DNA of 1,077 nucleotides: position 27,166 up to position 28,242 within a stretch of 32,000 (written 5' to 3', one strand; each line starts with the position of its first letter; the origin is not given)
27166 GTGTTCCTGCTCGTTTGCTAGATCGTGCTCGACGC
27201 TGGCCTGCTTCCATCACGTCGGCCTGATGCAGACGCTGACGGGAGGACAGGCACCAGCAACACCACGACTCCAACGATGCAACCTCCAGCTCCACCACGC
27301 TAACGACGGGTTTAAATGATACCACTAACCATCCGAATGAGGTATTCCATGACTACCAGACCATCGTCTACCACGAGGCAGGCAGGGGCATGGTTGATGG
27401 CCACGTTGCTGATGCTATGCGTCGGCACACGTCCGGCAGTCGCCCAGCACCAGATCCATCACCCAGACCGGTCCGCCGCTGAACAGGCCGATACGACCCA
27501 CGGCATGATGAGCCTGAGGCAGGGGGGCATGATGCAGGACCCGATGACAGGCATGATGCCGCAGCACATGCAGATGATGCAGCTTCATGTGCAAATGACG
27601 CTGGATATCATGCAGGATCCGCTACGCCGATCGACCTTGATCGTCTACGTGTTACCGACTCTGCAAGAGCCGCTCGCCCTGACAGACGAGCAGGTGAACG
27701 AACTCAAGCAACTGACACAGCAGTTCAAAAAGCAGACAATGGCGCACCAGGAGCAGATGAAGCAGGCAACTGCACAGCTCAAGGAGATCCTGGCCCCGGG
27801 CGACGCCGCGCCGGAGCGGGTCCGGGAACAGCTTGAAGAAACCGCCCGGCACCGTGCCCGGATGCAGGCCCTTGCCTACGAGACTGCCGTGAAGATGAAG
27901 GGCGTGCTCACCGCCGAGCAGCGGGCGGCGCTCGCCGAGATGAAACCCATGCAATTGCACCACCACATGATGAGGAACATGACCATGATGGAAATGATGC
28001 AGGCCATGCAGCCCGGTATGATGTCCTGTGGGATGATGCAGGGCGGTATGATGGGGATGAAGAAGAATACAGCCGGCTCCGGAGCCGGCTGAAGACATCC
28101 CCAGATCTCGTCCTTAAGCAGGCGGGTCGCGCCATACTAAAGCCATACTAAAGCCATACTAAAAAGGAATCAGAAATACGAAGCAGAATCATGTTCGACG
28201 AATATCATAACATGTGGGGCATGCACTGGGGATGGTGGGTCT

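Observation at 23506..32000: System-level hypothesis: an uncharacterised envelope copper-stress module assembled around CopA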

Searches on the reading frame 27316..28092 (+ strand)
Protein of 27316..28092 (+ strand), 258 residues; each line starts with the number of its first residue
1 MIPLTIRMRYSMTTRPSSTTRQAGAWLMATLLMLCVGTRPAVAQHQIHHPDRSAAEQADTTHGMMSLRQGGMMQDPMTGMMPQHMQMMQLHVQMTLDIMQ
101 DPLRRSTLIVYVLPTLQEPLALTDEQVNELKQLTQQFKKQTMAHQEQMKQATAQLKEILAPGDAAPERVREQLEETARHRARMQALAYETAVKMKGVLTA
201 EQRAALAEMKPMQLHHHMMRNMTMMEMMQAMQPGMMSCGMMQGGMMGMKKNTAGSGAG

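Call 5: search_protein_families(library=pfam, proteins=[window:27316-28092:+], max_evalue=0.01)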
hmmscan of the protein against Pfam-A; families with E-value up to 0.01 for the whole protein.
window:27316-28092:+ (258 aa): 3 families
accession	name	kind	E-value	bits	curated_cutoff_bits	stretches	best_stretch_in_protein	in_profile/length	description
PF07813.17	LTXXQ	-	0.00037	21.6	24.3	1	116-208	9-98/100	LTXXQ motif family protein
PF13801.11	Metal_resist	-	0.00061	20.4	29.2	1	117-205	37-125/125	Heavy-metal resistance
PF00435.27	Spectrin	-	0.0042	18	29.9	1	125-190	34-99/105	Spectrin repeat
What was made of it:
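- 27349..28092 (+): P4: secreted Met/His-rich CpxP/Spy/ZraP/CnrX-like helical protein. It is the first gene of the divergent operon. Sub-threshold LTXXQ (21.6 bits) and Metal_resist (20.4 bits) hits (call 5).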

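Call 6: search_protein_families(library=ncbifam, proteins=[window:27316-28092:+], max_evalue=0.01)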
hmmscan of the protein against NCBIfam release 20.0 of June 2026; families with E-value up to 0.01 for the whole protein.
window:27316-28092:+ (258 aa): 1 family
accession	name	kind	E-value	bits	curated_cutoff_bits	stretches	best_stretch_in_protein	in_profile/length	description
NF038110.1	Lys_methyl_FliB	equivalog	0.0058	16.2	85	1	97-236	168-315/373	flagellin lysine-N-methylase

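Call 25: find_homologous_proteins(query=window:27316-28092:+, max_evalue=0.001)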
Query window:27316-28092:+ (258 aa): 19 proteins with E <= 0.001 among 1213 candidates.
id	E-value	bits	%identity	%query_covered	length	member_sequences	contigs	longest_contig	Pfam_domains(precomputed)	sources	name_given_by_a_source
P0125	5.5e-151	518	100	96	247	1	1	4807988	-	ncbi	-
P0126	1.4e-83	298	69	88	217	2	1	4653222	-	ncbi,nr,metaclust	ncbi:hypothetical protein AWN76_002490 [Rhodothermaceae bacterium RA]|nr:hypothetical protein AWN76_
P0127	7.7e-65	237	59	69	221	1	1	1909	-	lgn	-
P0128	5.7e-63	231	57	90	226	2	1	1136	PF13801.12,PF07813.18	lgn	-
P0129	1.6e-58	216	65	46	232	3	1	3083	-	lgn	-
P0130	5.0e-58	215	56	83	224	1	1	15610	-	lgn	-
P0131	3.7e-56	208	51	79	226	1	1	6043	-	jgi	jgi:hypothetical protein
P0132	9.7e-54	201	64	57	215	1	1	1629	-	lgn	-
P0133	5.2e-51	192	60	47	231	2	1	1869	-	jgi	jgi:hypothetical protein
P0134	5.9e-51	191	48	85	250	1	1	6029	PF07813.18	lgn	-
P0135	6.6e-51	191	66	58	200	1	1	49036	-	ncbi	-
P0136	1.1e-50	191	51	76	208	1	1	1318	-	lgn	-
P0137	2.4e-49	186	64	46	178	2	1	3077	-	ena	-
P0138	5.7e-49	185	52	73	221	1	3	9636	-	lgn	-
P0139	6.5e-49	185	46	76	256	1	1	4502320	-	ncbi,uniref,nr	ncbi:hypothetical protein GQ464_012855 [Rhodocaloribacter litoris]|uniref:Spy/CpxP family protein re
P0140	9.2e-48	181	49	73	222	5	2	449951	-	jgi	-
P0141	3.6e-41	159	54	51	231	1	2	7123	PF13801.12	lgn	-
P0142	5.0e-32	130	43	47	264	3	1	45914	PF07813.18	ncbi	ncbi:Spy/CpxP family protein refolding chaperone [Rhodocaloribacter sp.]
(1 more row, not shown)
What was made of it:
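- On CpxP/Spy/ZraP (Pfam LTXXQ, Metal_resist): Some family members carry precomputed PF07813 or PF13801 hits (call 25).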

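Call 26: find_encoding_contigs(protein=P0126, flank=10000, max_places=3)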
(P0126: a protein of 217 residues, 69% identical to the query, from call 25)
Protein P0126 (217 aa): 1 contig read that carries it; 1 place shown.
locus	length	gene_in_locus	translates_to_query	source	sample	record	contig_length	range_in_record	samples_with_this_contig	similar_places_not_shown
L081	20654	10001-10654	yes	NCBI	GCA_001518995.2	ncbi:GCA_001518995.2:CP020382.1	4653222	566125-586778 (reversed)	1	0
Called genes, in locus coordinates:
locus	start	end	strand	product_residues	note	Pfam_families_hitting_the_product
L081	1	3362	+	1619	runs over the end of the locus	PF05359:DUF748, PF04357:TamB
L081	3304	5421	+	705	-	PF08206:OB_RNB, PF17876:CSD2, PF00773:RNB, PF00575:S1, PF18614:RNase_II_C_S1 (faint)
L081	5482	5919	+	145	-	-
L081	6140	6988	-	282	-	PF03713:DUF305, PF23951:DUF7282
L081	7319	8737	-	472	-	PF00672:HAMP, PF00512:HisKA, PF02518:HATPase_c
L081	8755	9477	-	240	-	PF00072:Response_reg, PF00486:Trans_reg_C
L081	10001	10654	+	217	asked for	-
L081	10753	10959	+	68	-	PF09851:SHOCT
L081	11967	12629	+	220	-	PF13474:SnoaL_3, PF14534:DUF4440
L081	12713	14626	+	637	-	PF07732:Cu-oxidase_3, PF00394:Cu-oxidase, PF07731:Cu-oxidase_2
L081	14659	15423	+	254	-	PF05275:CopB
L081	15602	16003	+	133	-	PF03625:DUF302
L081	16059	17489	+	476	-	PF07732:Cu-oxidase_3, PF00394:Cu-oxidase, PF07731:Cu-oxidase_2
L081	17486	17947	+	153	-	-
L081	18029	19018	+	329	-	PF01218:Coprogen_oxidas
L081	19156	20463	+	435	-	PF00762:Ferrochelatase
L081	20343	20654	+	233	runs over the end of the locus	PF13489:Methyltransf_23, PF13847:Methyltransf_31 (weak), PF08241:Methyltransf_11, PF08242:Methyltransf_12, PF13649:Methyltransf_25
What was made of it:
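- On cop/pco system: No CopC or CopD Pfam hit in any window gene or in the RA island (calls 5, 26).
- CopC and CopD are absent from the window and from the RA island (calls 5, 26).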

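Call 27: find_encoding_contigs(protein=P0139, flank=10000, max_places=3)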
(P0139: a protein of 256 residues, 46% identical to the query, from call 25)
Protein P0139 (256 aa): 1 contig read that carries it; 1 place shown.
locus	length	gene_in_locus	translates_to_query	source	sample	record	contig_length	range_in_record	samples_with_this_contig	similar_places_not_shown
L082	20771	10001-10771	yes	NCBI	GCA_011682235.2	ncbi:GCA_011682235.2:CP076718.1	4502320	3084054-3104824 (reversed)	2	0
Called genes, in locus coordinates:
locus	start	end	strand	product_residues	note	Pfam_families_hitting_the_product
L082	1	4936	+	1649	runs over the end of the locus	PF01364:Peptidase_C25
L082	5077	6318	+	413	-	PF21969:MGS_GT, PF21967:MGS_C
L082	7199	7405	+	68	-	-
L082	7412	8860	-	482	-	PF00672:HAMP, PF00512:HisKA, PF02518:HATPase_c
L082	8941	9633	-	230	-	PF00072:Response_reg, PF00486:Trans_reg_C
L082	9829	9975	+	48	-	-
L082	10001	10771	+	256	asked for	-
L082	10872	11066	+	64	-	PF05120:GvpG (weak), PF09851:SHOCT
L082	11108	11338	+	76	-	PF09851:SHOCT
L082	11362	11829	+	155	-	PF04214:DUF411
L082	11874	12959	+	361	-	PF09990:DUF2231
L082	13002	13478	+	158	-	PF08332:CaMKII_AD (weak), PF13474:SnoaL_3, PF14534:DUF4440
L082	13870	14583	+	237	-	PF04140:ICMT, PF04191:PEMT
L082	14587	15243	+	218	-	-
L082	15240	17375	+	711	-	PF00122:E1-E2_ATPase, PF00702:Hydrolase, PF12710:HAD (faint)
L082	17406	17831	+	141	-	-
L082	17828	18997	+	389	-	PF01266:DAO (weak), PF03486:HI0933_like (weak), PF07992:Pyr_redox_2 (faint), PF13450:NAD_binding_8 (weak)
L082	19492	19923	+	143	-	PF00582:Usp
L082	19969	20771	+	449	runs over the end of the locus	PF02163:Peptidase_M50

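Call 40: search_solved_structures(query=window:27316-28092:+, max_evalue=10, show_alignments=2)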
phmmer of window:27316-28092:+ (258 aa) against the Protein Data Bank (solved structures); distinct sequences matched with E-value up to 10: 4.
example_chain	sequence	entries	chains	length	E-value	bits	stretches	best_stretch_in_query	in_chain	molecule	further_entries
6yip_A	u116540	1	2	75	0.051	16.6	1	76-146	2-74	Kinesin-like protein KIF20A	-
9gdo_F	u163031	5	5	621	0.48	13.4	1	153-250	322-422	RNA polymerase sigma factor RpoD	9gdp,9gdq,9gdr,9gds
3fd9_A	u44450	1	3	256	1.8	11.6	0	162-196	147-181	Uncharacterized protein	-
7mcd_A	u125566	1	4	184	1.9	11.4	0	125-196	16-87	AI-designed TIM-barrel F15C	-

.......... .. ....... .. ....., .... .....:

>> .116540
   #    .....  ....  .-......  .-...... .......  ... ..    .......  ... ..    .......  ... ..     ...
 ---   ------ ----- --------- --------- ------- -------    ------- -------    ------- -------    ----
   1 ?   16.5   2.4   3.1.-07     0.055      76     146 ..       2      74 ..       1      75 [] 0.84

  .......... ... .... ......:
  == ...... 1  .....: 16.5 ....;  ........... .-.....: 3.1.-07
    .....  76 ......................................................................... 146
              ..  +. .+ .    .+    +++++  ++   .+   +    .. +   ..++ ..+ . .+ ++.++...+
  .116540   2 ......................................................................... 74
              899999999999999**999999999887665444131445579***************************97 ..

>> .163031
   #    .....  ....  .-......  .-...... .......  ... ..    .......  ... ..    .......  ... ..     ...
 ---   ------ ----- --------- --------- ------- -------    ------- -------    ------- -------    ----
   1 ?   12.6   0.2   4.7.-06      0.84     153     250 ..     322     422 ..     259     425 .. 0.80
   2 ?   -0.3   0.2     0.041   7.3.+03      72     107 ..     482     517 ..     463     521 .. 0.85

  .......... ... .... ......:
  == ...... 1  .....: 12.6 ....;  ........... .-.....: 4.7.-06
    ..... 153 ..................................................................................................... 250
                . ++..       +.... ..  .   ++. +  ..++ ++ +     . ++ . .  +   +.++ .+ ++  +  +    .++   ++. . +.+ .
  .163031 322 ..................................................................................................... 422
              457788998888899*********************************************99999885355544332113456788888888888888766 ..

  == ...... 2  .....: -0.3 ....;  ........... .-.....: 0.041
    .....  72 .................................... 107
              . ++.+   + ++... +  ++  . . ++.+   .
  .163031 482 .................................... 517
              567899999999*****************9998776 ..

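Call 53: search_solved_structures(query=A3, max_evalue=10, show_alignments=2)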
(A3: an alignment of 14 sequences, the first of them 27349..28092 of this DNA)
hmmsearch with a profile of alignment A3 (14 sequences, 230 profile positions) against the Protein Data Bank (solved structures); distinct sequences matched with E-value up to 10: 17.
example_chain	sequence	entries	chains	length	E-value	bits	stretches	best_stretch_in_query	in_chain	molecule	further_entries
5ihf_A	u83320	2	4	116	0.00027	23.5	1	97-185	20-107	VirG-like protein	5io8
2fcw_A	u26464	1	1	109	0.089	15.3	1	96-174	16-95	Alpha-2-macroglobulin receptor-associated protein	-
2ftu_A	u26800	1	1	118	0.11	15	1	96-174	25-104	Alpha-2-macroglobulin receptor-associated protein, domain 3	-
2y3h_A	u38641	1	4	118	0.13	14.8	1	98-182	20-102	NICKEL AND COBALT RESISTANCE PROTEIN CNRR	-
3epv_A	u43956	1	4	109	0.19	14.3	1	101-182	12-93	Nickel and cobalt resistance protein cnrR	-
4wwb_A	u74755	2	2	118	0.2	14.2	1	101-183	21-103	Nickel and cobalt resistance protein CnrR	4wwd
2y39_A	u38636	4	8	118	0.23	14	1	101-182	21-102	NICKEL AND COBALT RESISTANCE PROTEIN CNRR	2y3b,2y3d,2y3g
4clv_A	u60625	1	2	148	0.27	13.7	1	101-184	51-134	NICKEL-COBALT-CADMIUM RESISTANCE PROTEIN NCCX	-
6qt8_A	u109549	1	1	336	0.29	13.7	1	123-186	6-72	Midasin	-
2k48_A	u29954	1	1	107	0.48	12.9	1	113-153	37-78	Nucleoprotein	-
7zg0_G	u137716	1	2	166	0.62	12.6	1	19-60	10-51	Nanobody 5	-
2p01_A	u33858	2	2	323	0.93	12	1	97-174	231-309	Alpha-2-macroglobulin receptor-associated protein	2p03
3a5t_A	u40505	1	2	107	1.1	11.8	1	96-166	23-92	Transcription factor MafG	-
7x5e_A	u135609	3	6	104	1.5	11.3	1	96-166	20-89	Transcription factor MafG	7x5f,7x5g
7bjg_A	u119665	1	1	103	3.3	10.2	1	95-167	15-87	SD21996p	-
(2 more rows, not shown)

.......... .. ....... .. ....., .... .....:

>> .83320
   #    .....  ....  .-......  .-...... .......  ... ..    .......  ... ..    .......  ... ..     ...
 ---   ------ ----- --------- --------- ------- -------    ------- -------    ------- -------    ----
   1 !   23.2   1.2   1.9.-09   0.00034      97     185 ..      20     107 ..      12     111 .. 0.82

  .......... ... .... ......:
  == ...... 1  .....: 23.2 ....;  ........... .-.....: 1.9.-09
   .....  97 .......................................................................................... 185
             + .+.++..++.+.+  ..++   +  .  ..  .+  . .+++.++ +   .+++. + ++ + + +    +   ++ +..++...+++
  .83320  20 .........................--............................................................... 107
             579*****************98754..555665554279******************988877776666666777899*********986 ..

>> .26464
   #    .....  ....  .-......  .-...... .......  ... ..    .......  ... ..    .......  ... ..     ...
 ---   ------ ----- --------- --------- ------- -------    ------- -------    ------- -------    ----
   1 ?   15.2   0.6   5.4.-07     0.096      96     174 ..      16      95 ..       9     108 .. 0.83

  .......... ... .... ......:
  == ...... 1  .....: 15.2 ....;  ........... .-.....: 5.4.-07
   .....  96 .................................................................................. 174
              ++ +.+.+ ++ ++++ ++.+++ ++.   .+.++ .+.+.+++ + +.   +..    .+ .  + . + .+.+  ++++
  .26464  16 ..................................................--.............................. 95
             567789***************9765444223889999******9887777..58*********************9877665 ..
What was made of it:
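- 27349..28092 (+): The family profile hits CpxP-like 5ihf at E 2.7e-4 and CnrX/NccX at E 0.1-0.3 (call 53).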

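Call 64: find_encoding_contigs(protein=P0140, flank=9000, max_places=2)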
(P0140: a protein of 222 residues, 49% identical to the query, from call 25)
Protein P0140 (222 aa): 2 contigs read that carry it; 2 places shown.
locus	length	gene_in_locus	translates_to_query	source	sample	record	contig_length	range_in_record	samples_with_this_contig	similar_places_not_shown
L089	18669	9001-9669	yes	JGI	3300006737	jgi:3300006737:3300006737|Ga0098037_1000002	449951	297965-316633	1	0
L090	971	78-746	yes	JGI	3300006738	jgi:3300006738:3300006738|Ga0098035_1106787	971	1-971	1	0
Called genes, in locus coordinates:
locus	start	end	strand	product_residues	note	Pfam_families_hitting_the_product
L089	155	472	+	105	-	-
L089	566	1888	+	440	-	PF02321:OEP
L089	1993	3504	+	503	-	PF19335:HMBD (weak), PF25917:BSH_RND (weak), PF25919:BSH_CusB, PF25973:BSH_CzcB, PF25869:3HB_CusB, PF25954:Beta-barrel_RND_2, PF25975:CzcB_C (weak), PF13473:Cupredoxin_1, +2 more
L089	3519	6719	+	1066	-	PF00873:ACR_tran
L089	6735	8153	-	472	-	PF00672:HAMP, PF00512:HisKA, PF02518:HATPase_c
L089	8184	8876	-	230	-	PF00072:Response_reg, PF00486:Trans_reg_C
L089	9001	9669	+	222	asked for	-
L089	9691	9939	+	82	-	PF09851:SHOCT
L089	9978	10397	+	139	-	-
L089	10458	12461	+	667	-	PF00122:E1-E2_ATPase, PF00702:Hydrolase, PF08282:Hydrolase_3 (faint), PF12710:HAD (weak)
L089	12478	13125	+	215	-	PF01209:Ubie_methyltran, PF01135:PCMT, PF02353:CMAS (weak), PF13489:Methyltransf_23, PF13847:Methyltransf_31, PF08241:Methyltransf_11, PF08242:Methyltransf_12, PF13649:Methyltransf_25, +1 more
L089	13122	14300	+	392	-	PF01266:DAO (faint), PF01946:Thi4 (faint), PF07992:Pyr_redox_2, PF13450:NAD_binding_8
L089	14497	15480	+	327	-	PF01734:Patatin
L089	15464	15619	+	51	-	-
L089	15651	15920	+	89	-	PF18926:DUF5676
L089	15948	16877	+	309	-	PF01545:Cation_efflux, PF16916:ZT_dimer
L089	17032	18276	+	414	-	PF00083:Sugar_tr, PF07690:MFS_1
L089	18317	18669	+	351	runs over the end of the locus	PF00044:Gp_dh_N (faint), PF01113:DapB_N (weak), PF02800:Gp_dh_C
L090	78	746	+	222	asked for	-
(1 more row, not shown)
